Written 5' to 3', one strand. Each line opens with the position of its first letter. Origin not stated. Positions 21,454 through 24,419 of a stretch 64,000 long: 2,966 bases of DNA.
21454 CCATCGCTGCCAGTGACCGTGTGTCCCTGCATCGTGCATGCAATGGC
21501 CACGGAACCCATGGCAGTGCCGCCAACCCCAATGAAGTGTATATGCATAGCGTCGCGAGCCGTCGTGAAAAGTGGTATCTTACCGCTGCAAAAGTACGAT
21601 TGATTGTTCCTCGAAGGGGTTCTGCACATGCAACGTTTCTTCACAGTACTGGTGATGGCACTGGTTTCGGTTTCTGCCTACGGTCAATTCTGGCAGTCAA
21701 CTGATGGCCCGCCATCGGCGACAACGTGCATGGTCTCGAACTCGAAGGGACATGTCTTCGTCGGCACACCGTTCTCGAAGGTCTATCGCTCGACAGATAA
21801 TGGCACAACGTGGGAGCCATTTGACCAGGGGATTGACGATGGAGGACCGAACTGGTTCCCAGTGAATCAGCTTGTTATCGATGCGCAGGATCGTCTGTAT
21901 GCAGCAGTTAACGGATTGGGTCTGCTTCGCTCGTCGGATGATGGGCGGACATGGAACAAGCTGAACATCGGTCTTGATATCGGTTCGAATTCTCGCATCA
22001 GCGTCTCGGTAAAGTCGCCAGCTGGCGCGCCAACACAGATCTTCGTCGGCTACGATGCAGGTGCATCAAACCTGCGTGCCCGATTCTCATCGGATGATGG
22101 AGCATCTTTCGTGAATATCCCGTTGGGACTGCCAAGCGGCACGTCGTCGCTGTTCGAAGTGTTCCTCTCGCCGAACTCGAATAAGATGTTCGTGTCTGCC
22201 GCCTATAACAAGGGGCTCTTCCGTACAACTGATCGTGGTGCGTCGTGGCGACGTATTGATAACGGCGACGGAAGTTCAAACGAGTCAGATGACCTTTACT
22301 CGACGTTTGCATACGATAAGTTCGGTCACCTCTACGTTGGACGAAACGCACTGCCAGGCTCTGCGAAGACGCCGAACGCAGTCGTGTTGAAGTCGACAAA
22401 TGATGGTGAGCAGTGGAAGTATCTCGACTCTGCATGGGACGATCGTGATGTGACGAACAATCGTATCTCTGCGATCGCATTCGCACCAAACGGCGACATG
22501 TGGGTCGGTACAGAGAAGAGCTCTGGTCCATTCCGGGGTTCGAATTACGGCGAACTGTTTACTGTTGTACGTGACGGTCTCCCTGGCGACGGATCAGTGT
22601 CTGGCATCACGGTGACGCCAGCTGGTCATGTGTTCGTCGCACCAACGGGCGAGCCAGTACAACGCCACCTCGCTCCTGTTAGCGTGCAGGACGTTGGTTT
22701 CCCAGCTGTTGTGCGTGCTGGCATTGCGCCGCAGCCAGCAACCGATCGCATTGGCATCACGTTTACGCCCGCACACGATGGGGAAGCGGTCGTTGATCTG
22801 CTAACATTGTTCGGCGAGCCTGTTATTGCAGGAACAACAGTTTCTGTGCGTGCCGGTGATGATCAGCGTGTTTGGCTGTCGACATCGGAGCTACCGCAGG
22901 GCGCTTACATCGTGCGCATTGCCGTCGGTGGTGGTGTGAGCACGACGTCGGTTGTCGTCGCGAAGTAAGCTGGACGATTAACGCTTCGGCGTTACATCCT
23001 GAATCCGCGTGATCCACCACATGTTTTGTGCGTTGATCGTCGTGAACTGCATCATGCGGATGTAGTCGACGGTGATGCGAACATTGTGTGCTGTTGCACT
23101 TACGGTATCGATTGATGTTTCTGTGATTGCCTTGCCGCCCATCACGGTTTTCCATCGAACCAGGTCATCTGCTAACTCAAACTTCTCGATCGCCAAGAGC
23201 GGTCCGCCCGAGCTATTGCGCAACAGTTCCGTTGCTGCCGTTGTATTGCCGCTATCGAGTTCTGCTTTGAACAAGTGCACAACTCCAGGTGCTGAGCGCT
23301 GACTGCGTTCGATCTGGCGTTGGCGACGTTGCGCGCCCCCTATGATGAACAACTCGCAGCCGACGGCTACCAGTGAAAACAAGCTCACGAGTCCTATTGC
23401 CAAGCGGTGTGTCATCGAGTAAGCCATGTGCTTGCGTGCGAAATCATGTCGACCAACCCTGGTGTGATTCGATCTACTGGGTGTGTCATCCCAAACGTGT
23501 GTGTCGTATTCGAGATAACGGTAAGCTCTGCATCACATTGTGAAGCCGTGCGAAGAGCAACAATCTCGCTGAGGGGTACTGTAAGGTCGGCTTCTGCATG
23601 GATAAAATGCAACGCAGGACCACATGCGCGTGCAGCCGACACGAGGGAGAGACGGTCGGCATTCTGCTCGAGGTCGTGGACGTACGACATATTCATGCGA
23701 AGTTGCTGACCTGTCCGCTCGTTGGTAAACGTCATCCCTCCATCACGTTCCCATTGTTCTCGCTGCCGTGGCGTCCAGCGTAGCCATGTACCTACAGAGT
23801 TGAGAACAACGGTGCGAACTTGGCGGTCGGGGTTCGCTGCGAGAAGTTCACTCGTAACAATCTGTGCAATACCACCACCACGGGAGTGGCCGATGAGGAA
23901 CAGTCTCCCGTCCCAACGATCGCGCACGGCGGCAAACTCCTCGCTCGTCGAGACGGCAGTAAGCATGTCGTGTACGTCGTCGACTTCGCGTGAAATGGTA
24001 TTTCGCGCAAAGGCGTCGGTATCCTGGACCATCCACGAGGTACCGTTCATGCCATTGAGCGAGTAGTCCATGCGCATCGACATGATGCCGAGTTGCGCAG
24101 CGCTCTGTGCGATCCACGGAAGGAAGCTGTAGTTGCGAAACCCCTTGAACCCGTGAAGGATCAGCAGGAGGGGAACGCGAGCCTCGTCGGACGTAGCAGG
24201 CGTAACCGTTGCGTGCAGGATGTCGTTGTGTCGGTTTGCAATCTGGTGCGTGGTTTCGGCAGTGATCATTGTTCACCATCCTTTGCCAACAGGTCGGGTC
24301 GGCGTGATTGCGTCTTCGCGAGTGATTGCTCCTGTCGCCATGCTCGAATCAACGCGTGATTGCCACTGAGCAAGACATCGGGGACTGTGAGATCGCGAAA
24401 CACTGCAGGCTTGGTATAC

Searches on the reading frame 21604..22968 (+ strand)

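Call 25: search_protein_families(library=pfam, proteins=[window:21604-22968:+])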
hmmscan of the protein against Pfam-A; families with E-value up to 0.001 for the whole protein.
window:21604-22968:+ (454 aa): 4 families
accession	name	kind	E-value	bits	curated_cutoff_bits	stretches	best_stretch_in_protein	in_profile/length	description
PF15902.12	Sortilin-Vps10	-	4.4e-12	46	33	1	161-277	5-115/446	Sortilin, neurotensin receptor 3,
PF07494.17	Reg_prop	-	2.4e-09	36.7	20.4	0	284-304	3-23/24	Two component regulator propeller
PF02012.26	BNR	-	0.00015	21.7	27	0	61-71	1-11/12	BNR/Asp-box repeat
PF14870.12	PSII_BNR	-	0.00041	20.1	27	0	65-129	214-278/303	Photosynthesis system II assembly factor YCF48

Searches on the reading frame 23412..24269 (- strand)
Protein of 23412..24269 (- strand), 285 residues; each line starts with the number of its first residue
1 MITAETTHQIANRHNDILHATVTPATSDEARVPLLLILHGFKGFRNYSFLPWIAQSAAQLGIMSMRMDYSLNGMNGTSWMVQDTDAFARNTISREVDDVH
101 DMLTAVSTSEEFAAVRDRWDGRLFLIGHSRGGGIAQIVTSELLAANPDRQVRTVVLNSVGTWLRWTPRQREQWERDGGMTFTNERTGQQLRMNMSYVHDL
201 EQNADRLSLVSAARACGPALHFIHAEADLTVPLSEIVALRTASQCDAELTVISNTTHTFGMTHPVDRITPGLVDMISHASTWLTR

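Call 25: search_protein_families(library=pfam, proteins=[window:23412-24269:-])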
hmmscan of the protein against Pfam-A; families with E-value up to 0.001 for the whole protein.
window:23412-24269:- (285 aa): 3 families
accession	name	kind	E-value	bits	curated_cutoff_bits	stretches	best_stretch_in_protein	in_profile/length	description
PF07859.19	Abhydrolase_3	-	1.4e-06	28.6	25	1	93-259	46-208/210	alpha/beta hydrolase fold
PF12697.13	Abhydrolase_6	-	6.3e-05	24.2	26.3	1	96-267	51-213/217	Alpha/beta hydrolase family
PF12146.15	Hydrolase_4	-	0.00028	20.7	27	0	95-164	51-114/239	Serine aminopeptidase, S33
